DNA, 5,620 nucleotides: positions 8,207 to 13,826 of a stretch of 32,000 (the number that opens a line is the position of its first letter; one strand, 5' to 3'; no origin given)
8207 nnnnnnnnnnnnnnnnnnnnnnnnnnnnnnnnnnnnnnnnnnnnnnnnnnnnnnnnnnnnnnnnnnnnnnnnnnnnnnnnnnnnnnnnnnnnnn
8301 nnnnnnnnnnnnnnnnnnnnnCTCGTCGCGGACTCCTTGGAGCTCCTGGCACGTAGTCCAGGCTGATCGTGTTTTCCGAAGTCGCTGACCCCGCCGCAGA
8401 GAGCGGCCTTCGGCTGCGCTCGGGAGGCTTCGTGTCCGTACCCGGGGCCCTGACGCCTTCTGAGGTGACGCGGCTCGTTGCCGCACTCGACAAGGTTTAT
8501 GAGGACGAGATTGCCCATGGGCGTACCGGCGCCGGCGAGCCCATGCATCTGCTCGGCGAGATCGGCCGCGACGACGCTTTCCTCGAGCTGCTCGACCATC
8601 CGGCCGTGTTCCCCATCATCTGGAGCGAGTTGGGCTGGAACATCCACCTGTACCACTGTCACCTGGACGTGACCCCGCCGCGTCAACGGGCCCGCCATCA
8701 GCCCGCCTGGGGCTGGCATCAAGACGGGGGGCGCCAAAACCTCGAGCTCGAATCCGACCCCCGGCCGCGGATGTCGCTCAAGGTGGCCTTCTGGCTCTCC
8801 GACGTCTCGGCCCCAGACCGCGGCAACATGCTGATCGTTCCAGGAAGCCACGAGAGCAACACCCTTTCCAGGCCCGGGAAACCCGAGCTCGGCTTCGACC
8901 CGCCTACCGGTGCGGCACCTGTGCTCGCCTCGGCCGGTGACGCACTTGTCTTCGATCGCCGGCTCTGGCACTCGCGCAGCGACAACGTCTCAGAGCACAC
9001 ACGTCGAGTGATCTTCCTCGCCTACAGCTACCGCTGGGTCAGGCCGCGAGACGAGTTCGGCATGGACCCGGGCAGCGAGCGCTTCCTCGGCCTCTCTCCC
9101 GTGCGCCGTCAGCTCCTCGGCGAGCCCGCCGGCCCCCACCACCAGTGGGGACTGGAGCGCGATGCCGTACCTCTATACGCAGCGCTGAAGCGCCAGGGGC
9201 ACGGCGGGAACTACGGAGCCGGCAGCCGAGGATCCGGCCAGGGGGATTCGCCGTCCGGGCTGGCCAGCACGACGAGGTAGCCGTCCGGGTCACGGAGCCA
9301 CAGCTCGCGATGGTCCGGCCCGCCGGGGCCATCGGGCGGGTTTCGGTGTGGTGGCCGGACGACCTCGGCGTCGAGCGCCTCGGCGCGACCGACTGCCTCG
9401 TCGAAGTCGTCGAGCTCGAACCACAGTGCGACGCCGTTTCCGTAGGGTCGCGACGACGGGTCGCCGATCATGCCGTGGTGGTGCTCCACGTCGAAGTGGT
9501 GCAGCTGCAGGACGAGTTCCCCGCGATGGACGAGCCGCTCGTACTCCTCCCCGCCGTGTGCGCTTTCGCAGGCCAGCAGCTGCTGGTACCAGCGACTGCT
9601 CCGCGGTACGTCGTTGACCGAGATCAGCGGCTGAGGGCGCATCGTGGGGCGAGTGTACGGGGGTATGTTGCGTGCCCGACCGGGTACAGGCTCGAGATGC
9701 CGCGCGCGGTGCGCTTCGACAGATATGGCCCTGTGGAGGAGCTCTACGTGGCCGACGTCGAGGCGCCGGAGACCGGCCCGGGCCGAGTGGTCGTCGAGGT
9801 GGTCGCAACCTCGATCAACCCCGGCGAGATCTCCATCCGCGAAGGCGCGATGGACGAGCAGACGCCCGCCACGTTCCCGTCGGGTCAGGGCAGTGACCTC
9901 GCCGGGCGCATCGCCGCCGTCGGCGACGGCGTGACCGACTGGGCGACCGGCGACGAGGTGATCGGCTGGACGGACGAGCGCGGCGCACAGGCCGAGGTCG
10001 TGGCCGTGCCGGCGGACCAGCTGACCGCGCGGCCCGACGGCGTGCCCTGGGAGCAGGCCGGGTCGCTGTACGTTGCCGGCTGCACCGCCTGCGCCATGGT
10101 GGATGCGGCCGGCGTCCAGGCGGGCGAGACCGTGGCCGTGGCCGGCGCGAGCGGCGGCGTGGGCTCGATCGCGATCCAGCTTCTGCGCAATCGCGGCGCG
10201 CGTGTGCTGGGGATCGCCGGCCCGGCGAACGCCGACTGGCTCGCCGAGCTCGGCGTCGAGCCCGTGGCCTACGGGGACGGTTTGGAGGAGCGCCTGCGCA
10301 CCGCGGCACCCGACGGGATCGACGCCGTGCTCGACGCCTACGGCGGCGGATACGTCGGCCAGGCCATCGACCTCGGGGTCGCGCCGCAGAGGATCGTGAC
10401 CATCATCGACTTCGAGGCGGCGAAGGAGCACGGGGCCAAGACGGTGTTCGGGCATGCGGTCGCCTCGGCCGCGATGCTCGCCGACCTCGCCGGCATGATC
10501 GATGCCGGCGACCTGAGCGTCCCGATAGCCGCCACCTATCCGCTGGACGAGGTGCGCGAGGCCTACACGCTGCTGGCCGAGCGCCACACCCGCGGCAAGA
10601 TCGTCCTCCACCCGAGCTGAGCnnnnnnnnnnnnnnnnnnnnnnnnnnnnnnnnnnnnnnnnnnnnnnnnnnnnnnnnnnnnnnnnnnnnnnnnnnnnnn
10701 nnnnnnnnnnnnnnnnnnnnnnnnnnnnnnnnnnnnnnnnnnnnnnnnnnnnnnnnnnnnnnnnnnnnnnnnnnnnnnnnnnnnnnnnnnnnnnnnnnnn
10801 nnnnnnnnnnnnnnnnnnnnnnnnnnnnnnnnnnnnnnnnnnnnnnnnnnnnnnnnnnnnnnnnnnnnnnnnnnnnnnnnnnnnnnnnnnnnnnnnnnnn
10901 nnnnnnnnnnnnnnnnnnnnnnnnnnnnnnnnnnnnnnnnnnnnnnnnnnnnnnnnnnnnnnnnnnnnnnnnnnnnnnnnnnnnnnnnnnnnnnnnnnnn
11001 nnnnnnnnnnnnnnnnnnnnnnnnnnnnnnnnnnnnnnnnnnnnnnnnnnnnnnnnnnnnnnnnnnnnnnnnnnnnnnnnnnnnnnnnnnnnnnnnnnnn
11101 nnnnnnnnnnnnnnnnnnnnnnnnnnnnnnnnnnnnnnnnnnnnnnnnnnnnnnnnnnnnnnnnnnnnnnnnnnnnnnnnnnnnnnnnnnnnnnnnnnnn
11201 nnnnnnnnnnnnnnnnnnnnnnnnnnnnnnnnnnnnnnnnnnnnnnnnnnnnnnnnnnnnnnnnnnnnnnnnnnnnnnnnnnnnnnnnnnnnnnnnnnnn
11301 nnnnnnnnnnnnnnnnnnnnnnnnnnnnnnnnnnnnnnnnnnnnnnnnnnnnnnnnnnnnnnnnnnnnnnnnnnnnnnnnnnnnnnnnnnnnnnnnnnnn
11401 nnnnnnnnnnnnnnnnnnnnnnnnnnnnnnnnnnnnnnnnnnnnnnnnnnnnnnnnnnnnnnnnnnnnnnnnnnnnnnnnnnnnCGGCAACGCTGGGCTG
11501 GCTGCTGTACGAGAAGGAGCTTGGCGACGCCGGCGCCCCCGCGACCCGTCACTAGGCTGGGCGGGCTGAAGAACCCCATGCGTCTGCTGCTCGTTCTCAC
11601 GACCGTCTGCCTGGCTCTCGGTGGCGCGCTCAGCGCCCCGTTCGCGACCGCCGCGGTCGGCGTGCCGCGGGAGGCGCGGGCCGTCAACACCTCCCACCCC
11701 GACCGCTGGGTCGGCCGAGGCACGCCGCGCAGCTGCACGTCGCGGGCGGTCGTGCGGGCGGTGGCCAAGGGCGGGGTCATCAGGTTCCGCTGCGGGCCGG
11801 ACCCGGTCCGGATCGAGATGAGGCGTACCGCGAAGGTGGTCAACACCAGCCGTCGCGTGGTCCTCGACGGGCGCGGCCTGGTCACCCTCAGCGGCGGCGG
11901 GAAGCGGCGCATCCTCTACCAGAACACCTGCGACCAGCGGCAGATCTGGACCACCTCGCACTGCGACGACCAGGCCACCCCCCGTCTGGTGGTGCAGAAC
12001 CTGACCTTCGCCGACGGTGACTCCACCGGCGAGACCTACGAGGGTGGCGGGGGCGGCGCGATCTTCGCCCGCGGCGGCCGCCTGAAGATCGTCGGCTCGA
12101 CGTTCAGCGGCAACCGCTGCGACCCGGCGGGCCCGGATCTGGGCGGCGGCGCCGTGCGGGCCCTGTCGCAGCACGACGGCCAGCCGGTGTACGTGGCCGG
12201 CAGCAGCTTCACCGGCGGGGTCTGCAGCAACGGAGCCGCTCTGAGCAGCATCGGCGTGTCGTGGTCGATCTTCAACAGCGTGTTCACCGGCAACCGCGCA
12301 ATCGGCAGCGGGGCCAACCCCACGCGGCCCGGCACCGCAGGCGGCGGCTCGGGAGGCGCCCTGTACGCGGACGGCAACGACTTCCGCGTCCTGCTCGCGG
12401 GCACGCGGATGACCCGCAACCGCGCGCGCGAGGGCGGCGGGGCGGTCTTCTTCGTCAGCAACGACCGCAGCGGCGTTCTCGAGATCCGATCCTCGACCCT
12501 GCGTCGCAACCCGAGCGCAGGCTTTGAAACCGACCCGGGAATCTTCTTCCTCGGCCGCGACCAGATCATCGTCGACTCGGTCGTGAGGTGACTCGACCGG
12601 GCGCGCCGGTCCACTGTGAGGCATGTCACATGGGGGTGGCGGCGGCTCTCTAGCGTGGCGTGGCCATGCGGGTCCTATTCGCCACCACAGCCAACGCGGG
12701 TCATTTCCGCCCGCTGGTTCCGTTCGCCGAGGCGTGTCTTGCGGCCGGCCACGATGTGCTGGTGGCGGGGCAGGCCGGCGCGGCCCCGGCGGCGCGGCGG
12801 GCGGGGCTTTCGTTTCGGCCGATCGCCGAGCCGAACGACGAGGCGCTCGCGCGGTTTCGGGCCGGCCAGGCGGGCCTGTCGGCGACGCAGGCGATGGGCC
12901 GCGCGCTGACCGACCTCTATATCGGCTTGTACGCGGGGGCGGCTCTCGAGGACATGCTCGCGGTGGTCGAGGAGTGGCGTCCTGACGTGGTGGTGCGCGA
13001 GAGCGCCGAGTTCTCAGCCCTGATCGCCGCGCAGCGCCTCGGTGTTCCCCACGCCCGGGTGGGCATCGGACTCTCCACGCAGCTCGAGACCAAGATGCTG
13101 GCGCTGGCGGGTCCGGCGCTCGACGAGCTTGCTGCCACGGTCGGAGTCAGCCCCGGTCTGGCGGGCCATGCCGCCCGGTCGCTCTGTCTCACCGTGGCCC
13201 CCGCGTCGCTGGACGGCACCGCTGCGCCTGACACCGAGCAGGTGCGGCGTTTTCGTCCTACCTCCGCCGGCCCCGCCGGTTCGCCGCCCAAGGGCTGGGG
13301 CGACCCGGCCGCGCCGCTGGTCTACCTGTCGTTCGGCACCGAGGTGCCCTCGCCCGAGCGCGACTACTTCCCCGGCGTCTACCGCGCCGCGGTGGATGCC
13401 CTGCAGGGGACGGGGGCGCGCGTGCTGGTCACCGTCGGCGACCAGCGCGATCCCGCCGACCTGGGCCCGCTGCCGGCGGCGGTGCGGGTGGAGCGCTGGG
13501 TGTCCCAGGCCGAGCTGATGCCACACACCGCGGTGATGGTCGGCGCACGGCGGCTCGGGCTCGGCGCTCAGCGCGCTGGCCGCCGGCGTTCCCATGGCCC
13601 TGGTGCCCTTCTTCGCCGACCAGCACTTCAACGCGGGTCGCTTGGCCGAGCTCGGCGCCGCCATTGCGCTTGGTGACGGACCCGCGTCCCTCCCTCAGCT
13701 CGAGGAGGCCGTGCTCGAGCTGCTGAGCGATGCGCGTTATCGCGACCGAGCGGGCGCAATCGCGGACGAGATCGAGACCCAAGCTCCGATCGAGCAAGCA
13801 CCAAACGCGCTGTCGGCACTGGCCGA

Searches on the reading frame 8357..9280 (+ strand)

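Call 63: search_protein_families(library=pfam, proteins=[window:8357-9280:+], max_evalue=0.001)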
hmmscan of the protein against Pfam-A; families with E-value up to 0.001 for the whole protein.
window:8357-9280:+ (307 aa): 1 family
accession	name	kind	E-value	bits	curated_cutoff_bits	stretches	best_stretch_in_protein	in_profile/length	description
PF05721.19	PhyH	-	9.1e-15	55.9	22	1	22-218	3-213/213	Phytanoyl-CoA dioxygenase (PhyH)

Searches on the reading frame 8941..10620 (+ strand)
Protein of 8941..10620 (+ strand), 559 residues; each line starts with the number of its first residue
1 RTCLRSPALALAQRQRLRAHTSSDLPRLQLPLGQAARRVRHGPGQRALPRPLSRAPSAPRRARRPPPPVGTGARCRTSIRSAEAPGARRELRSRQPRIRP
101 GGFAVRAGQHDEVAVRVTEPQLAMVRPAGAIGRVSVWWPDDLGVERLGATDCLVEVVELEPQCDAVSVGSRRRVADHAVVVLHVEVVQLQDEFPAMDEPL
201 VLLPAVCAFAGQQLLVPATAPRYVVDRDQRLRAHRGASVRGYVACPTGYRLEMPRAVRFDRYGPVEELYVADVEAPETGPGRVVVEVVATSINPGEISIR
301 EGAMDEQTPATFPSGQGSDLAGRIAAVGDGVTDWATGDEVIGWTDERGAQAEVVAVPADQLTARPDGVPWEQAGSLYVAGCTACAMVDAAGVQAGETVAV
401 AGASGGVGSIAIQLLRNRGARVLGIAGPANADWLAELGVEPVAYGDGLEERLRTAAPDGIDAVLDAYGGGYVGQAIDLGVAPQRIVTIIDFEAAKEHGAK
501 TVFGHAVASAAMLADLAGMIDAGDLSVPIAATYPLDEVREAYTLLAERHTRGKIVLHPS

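Call 22: search_protein_families(library=pfam, proteins=[window:8941-10620:+], max_evalue=0.01)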
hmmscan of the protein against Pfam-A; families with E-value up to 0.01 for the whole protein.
window:8941-10620:+ (559 aa): 3 families
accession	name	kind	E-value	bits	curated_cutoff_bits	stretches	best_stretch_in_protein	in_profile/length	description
PF13602.12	ADH_zinc_N_2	-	2e-15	58.3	27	1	453-556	17-134/134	Zinc-binding dehydrogenase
PF08240.17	ADH_N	-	2.9e-12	47.2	23.5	1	279-365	1-103/104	Alcohol dehydrogenase GroES-like domain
PF00107.32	ADH_zinc_N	-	3.4e-08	33.9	31.8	1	406-477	1-77/129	Zinc-binding dehydrogenase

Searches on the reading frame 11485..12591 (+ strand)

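Call 63: search_protein_families(library=pfam, proteins=[window:11485-12591:+], max_evalue=0.001)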
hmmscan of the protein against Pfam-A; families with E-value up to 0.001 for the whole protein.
window:11485-12591:+ (368 aa): 1 family
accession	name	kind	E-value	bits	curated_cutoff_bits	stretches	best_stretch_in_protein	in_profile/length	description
PF02415.23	Chlam_PMP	-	5.9e-06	26.4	20.6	0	264-295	1-18/19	Chlamydia polymorphic membrane protein (Chlamydia_PMP) repeat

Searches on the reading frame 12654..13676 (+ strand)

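Call 22: search_protein_families(library=pfam, proteins=[window:12654-13676:+], max_evalue=0.01)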
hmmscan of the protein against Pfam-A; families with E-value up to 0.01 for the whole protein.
window:12654-13676:+ (340 aa): 1 family
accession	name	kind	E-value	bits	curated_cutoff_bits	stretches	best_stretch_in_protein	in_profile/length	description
PF21036.3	EryCIII-like_N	-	6.9e-12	46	27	1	28-150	3-141/216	Erythromycin biosynthesis protein CIII-like, N-terminal domain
